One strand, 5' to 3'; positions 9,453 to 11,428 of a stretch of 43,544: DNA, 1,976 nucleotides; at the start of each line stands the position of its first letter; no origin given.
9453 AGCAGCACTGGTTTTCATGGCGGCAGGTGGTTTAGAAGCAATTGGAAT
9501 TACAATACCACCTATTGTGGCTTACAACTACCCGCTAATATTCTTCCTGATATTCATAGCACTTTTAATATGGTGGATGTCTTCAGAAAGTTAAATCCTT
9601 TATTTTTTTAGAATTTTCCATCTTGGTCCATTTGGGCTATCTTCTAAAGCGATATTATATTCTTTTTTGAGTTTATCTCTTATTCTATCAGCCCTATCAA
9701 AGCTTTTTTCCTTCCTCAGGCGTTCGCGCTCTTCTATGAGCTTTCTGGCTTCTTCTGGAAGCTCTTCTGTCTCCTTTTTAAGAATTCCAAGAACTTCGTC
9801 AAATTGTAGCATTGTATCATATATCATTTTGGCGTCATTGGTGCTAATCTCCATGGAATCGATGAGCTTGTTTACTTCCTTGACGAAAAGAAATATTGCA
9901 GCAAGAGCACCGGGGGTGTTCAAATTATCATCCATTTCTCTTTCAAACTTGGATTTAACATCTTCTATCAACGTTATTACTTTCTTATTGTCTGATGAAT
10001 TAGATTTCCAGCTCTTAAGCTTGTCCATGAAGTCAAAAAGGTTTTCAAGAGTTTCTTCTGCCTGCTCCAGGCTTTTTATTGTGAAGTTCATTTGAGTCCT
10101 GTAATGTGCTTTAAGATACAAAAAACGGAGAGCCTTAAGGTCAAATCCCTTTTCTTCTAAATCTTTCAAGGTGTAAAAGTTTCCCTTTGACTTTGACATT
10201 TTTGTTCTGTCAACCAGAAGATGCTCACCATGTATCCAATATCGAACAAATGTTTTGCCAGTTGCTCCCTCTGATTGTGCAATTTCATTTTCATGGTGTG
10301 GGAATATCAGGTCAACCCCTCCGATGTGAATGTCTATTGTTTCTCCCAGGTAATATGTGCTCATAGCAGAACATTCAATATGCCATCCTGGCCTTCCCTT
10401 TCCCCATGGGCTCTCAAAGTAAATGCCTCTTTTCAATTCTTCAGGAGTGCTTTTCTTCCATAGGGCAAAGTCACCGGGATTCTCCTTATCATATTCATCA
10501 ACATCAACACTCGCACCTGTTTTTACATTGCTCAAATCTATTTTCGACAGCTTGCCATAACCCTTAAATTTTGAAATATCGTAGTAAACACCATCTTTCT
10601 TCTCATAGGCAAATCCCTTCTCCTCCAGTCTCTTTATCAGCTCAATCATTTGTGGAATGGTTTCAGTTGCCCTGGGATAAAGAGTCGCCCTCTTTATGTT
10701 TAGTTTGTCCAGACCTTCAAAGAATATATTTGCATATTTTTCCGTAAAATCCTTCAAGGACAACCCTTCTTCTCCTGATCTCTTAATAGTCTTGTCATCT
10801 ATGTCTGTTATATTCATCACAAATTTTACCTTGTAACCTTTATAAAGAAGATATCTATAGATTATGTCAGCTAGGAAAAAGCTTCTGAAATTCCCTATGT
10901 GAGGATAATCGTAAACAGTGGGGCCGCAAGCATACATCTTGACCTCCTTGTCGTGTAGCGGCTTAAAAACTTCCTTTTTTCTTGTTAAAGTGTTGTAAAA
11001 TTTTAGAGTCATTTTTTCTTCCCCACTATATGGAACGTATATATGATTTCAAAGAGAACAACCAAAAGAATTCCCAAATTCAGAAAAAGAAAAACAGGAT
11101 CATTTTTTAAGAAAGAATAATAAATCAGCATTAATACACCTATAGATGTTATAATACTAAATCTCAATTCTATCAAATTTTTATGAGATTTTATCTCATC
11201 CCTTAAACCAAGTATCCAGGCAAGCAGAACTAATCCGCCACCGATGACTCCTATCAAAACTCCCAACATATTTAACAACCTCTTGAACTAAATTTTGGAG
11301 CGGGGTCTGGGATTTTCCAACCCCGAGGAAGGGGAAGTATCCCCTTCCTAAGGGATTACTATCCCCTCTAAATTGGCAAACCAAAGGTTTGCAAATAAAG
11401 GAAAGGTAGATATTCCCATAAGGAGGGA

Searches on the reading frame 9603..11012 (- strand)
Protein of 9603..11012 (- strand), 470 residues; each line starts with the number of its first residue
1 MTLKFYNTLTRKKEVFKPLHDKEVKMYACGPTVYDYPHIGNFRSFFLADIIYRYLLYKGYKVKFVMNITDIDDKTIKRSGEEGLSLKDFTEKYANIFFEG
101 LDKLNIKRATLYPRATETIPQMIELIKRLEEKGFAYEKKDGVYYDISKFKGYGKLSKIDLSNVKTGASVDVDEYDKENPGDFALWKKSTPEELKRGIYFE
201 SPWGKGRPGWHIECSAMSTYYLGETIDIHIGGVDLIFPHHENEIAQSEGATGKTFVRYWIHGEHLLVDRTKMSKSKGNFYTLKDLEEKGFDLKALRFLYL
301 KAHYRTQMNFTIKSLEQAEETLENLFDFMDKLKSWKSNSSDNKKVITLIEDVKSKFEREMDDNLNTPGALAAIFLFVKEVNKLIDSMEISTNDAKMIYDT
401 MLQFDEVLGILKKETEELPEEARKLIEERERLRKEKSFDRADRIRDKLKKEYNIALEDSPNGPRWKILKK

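Call 9: find_related_loci(query=window:9603-11012:-, collection=genome_contigs, flank=4000)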
Query window:9603-11012:- (470 aa) in genome_contigs; peptide patterns used: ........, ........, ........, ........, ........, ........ (x = any residue, [..] = any of these).
600 stretches matched a pattern (row limit reached: there are more); 600 encode a relative of the query (tblastn E <= 1e-3); the best 80 are kept; 80 distinct loci.
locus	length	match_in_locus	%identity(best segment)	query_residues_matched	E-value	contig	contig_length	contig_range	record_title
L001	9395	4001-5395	54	5-470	3e-163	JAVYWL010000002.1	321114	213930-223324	MAG: Candidatus Bathyarchaeia archaeon isolate DRTY-2_202007_bins_32 DRTY-2_202007_bins_32_scaffold_2, whole genome shot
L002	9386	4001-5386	53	2-466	9e-158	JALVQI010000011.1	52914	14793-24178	MAG: Candidatus Aminicenantes bacterium isolate A3_metabat2_scaf2bin.042 A3_NODE_117_length_52914_cov_12.311137, whole g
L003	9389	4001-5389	53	3-465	9e-154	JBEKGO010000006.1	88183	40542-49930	MAG: Candidatus Bathyarchaeia archaeon isolate SPRUCE 255 SPRUCE_255_6, whole genome shotgun sequence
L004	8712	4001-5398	49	3-466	4e-153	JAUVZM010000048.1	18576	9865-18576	MAG: bacterium isolate CSMAG_1268 CSMAG_1268_k141_389555_length_18576_cov_9.0000, whole genome shotgun sequence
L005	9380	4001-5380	48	3-466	5e-153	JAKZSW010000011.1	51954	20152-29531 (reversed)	MAG: Candidatus Tectimicrobiota bacterium isolate Langseth_MAG_00043 Langseth_MAG_00043_000000000011, whole genome shotg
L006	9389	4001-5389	50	1-466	3e-149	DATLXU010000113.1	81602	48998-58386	MAG TPA_asm: Blastocatellia bacterium isolate SMAG_U13254 k141_409838, whole genome shotgun sequence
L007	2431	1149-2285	59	1-380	3e-159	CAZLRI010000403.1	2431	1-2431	MAG TPA_asm: uncultured Pseudobdellovibrionaceae bacterium isolate SRP118108_co3_155 genome assembly, contig: NODE_63273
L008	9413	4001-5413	51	3-470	6e-149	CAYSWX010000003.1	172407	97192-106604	MAG TPA_asm: uncultured Methanosarcinales archaeon isolate binchicken_co152_168 genome assembly, contig: NODE_70_length_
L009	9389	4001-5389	49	1-468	1e-148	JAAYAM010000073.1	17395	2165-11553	MAG: Acidobacteria bacterium isolate AS06rmzACSIP_132 86231_AS06, whole genome shotgun sequence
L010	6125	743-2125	50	1-466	4e-147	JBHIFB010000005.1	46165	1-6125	MAG: Candidatus Glassbacteria bacterium isolate b2.sp1_bin.52 NODE_81_length_46165_cov_5.782542, whole genome shotgun se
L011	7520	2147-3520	50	3-465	6e-146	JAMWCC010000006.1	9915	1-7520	MAG: Candidatus Omnitrophota bacterium isolate DRTY-6.bins.107.201705 NODE_11836_length_9915_cov_1.18216, whole genome s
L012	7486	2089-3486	49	1-466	9e-145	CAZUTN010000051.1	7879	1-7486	MAG TPA_asm: uncultured Candidatus Bathyarchaeia archaeon isolate binchicken_co252_10 genome assembly, contig: NODE_1116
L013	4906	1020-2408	47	2-466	7e-146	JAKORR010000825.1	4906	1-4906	MAG: Armatimonadota bacterium isolate all_maxbin.385_sub k201_1856901, whole genome shotgun sequence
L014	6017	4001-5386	49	1-466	1e-143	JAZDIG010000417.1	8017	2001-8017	MAG: Candidatus Glassbacteria bacterium isolate MEGAHIT-group-0.387 k141_17515138, whole genome shotgun sequence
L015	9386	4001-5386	47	3-466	2e-143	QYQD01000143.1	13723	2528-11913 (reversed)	MAG: Deltaproteobacteria bacterium isolate PowLak16_MAG11 c_000000013854, whole genome shotgun sequence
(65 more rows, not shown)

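Call 10: search_protein_families(library=pfam, proteins=[window:9603-11012:-])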
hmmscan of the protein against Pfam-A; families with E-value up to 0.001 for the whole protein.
window:9603-11012:- (470 aa): 6 families
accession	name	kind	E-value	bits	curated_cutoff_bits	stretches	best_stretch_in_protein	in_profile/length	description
PF01406.26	tRNA-synt_1e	-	1e-115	386.7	27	1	16-319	2-300/301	tRNA synthetases class I (C) catalytic domain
PF09334.17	tRNA-synt_1g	-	2.1e-15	56.8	20.1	2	35-148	12-126/391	tRNA synthetases class I (M)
PF09190.17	DALR_2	-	8.4e-11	42.7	22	1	355-412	1-57/57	DALR domain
PF01921.24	tRNA-synt_1f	-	7.1e-10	38.8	27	1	21-73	20-72/360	tRNA synthetases class I (K)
PF00133.28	tRNA-synt_1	-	2.2e-05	23.8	22.7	0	21-66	22-67/414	tRNA synthetases class I (I, L, M and V)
PF23493.1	CysS_C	-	0.00091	19.7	23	0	416-450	2-36/51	Cysteinyl-tRNA ligase anticodon binding domain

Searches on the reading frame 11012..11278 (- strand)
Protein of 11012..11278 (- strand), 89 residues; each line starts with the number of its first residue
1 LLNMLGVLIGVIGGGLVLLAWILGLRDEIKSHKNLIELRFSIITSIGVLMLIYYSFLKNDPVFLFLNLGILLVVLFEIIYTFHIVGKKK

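Call 10: search_protein_families(library=pfam, proteins=[window:11012-11278:-])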
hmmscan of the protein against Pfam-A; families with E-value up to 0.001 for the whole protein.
window:11012-11278:- (89 aa): 1 family
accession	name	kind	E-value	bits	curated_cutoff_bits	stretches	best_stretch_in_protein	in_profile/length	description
PF07578.16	LAB_N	-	0.00034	21.1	26.7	1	9-74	1-66/71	Lipid A Biosynthesis N-terminal domain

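Call 21: find_related_loci(query=A1, collection=genome_contigs, flank=2500)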
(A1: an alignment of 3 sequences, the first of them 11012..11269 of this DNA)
Query A1 (86 aa) in genome_contigs; peptide patterns used: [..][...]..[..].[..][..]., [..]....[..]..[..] (x = any residue, [..] = any of these).
522 stretches matched a pattern; 2 encode a relative of the query (tblastn E <= 1e-3); 2 distinct loci.
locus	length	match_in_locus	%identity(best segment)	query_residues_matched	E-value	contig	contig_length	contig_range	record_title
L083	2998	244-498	66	1-85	1e-29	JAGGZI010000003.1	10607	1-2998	MAG: Candidatus Aenigmatarchaeota archaeon isolate AUK200 PB_MBMC_154_c_000000000060, whole genome shotgun sequence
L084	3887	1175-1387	45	16-86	9e-17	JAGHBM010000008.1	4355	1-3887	MAG: Candidatus Aenigmatarchaeota archaeon isolate AUK256 PB_MBMC_210_c_000000000039, whole genome shotgun sequence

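Call 22: find_homologous_proteins(query=A1, max_evalue=0.001)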
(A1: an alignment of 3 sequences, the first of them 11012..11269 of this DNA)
Query A1 (3 sequences) (86 aa, profile of the alignment): 11 proteins with E <= 0.001 among 630 candidates.
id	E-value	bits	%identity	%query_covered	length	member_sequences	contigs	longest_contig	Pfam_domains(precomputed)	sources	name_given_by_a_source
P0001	9.6e-39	149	100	100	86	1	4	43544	-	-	-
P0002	1.2e-38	149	99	100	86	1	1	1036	-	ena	-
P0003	2.3e-38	148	94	100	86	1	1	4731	-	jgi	-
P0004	7.7e-38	146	98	100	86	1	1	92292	-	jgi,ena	-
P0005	6.0e-36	140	45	83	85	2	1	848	-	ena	-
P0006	5.8e-34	134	84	99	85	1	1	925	-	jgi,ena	-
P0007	7.3e-34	134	64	90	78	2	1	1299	-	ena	-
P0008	2.7e-33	132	45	95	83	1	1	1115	-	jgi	-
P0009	1.6e-25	107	50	95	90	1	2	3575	-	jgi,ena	-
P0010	6.0e-25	105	54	94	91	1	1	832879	-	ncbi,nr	ncbi:MAG: hypothetical protein JSV92_01585 [archaeon]|nr:MAG: hypothetical protein JSV92_01585 [arch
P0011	4.3e-15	74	46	86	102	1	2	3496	-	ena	-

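Call 23: find_encoding_contigs(protein=P0004, flank=2500, max_places=3)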
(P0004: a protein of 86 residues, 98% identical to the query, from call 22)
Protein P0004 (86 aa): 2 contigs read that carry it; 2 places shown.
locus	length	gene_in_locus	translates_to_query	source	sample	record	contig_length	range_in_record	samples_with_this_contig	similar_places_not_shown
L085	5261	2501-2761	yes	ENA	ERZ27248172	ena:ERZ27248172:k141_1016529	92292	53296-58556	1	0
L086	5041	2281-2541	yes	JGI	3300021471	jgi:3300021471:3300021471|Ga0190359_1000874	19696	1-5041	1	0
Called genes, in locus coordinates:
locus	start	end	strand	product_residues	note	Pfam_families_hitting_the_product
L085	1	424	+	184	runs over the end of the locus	PF01015:Ribosomal_S3Ae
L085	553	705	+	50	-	-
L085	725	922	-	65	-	-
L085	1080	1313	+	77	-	-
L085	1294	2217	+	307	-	PF00291:PALP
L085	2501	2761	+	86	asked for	-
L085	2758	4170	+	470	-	PF00133:tRNA-synt_1 (faint), PF01406:tRNA-synt_1e, PF01921:tRNA-synt_1f (faint), PF09334:tRNA-synt_1g, PF09190:DALR_2, PF23493:CysS_C (faint)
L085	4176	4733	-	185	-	-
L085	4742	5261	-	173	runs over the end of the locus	-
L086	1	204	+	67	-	?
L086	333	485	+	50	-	-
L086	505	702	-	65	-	-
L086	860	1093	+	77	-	-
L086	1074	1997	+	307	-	PF00291:PALP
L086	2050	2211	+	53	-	-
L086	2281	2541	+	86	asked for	-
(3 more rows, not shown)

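Call 24: find_encoding_contigs(protein=P0003, flank=2500, max_places=3)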
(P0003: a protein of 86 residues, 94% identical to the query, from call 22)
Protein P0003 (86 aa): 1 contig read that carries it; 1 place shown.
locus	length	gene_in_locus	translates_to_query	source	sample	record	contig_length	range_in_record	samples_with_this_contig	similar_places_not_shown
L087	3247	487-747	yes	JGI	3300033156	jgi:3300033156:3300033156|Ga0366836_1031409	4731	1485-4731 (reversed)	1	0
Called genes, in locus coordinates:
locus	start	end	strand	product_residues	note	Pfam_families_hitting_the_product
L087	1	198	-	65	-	?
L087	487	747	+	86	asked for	-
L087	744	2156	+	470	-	PF01406:tRNA-synt_1e, PF01921:tRNA-synt_1f (faint), PF09334:tRNA-synt_1g, PF09190:DALR_2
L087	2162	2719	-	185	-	-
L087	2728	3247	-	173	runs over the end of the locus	-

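Call 25: find_encoding_contigs(protein=P0006, flank=2500, max_places=3)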
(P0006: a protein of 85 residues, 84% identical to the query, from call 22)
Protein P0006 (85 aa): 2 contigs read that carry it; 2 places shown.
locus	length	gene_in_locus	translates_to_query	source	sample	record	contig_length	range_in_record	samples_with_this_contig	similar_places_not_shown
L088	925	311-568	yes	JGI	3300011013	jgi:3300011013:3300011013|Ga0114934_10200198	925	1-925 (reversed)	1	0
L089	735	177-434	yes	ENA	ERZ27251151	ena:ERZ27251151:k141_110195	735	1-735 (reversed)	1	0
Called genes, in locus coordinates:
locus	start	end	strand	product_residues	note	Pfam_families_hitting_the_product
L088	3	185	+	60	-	?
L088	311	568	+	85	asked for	-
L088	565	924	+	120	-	?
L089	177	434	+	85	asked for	-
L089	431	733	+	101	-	?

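Call 26: find_encoding_contigs(protein=P0010, flank=2500, max_places=3)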
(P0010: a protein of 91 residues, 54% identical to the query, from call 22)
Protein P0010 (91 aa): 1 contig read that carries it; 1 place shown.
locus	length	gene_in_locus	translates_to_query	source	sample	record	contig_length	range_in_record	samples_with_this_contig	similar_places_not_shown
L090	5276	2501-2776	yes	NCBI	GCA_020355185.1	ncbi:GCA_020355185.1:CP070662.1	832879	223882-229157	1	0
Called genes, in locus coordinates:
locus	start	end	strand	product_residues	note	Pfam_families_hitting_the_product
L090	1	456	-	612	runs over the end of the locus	PF04055:Radical_SAM, PF13353:Fer4_12 (faint), PF04055:Radical_SAM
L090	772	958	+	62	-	-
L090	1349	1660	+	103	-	-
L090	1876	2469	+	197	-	PF00702:Hydrolase, PF13419:HAD_2, PF13242:Hydrolase_like (faint)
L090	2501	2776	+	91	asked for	-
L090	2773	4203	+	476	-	PF00133:tRNA-synt_1 (faint), PF01406:tRNA-synt_1e, PF09334:tRNA-synt_1g (faint), PF01921:tRNA-synt_1f (weak), PF09190:DALR_2, PF23493:CysS_C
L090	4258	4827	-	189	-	-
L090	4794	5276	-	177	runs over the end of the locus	-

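Call 27: find_encoding_contigs(protein=P0007, flank=2500, max_places=3)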
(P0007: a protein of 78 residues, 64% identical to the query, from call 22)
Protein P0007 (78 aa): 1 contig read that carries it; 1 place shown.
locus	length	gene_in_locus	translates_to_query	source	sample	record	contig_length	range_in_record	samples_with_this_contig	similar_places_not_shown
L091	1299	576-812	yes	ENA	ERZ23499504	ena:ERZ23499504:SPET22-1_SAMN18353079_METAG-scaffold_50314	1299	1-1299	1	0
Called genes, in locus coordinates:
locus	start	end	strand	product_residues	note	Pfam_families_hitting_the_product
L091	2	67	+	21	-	?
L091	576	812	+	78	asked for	-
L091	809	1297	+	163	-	?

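Call 28: find_encoding_contigs(protein=P0005, flank=2500, max_places=3)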
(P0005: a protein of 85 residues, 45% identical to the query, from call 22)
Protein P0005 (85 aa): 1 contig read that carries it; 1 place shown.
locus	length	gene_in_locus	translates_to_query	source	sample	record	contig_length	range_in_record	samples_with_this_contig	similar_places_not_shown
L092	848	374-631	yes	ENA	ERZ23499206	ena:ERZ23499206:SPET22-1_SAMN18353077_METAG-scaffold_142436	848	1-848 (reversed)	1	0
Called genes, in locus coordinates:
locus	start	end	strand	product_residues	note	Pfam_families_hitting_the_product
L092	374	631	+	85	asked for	-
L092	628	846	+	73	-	?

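Call 29: find_encoding_contigs(protein=P0008, flank=2500, max_places=3)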
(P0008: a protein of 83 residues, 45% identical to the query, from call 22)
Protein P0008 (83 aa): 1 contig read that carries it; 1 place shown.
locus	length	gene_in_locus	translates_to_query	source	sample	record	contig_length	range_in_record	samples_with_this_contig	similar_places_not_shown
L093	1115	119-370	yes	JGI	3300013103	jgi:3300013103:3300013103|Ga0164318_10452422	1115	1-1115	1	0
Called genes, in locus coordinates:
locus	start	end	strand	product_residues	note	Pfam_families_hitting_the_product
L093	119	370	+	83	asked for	-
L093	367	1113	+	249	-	?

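Call 30: find_encoding_contigs(protein=P0009, flank=2500, max_places=3)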
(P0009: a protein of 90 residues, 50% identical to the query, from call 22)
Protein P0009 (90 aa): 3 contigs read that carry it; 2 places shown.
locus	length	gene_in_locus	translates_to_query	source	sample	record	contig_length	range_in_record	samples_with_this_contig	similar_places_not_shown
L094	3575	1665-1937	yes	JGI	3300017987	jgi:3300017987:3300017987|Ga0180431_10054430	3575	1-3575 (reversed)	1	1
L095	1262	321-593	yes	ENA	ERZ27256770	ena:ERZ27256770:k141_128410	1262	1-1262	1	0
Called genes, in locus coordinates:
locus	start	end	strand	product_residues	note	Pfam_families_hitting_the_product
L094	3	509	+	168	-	?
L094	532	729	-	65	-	-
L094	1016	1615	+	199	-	PF00702:Hydrolase, PF13419:HAD_2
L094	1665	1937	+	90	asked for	-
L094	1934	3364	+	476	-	PF00133:tRNA-synt_1 (faint), PF01406:tRNA-synt_1e, PF09334:tRNA-synt_1g (faint), PF01921:tRNA-synt_1f (weak), PF09190:DALR_2, PF23493:CysS_C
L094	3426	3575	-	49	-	?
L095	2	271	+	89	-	?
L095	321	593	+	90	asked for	-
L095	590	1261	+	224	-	?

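Call 31: find_encoding_contigs(protein=P0011, flank=2500, max_places=3)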
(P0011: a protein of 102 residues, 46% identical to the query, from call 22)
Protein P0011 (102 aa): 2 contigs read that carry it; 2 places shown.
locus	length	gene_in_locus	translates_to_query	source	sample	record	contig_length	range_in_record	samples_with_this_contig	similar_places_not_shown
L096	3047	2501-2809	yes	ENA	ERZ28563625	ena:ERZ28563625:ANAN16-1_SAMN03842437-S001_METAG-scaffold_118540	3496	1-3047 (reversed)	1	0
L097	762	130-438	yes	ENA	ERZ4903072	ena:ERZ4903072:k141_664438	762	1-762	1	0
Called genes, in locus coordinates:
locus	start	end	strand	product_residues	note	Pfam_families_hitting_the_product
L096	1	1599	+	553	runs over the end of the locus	PF00512:HisKA, PF02518:HATPase_c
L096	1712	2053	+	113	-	-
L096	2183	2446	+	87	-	PF00072:Response_reg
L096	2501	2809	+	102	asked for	-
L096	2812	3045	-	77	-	?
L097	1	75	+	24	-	?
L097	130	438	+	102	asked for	-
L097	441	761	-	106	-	?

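Call 32: find_encoding_contigs(protein=P0002, flank=2500, max_places=3)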
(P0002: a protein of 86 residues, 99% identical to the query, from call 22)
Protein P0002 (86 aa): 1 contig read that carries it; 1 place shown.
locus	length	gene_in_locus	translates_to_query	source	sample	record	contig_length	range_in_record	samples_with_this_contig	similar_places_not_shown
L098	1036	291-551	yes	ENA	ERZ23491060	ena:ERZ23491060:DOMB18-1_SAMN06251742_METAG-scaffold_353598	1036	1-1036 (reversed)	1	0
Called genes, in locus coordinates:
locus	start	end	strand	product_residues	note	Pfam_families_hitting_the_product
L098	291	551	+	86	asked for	-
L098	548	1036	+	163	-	?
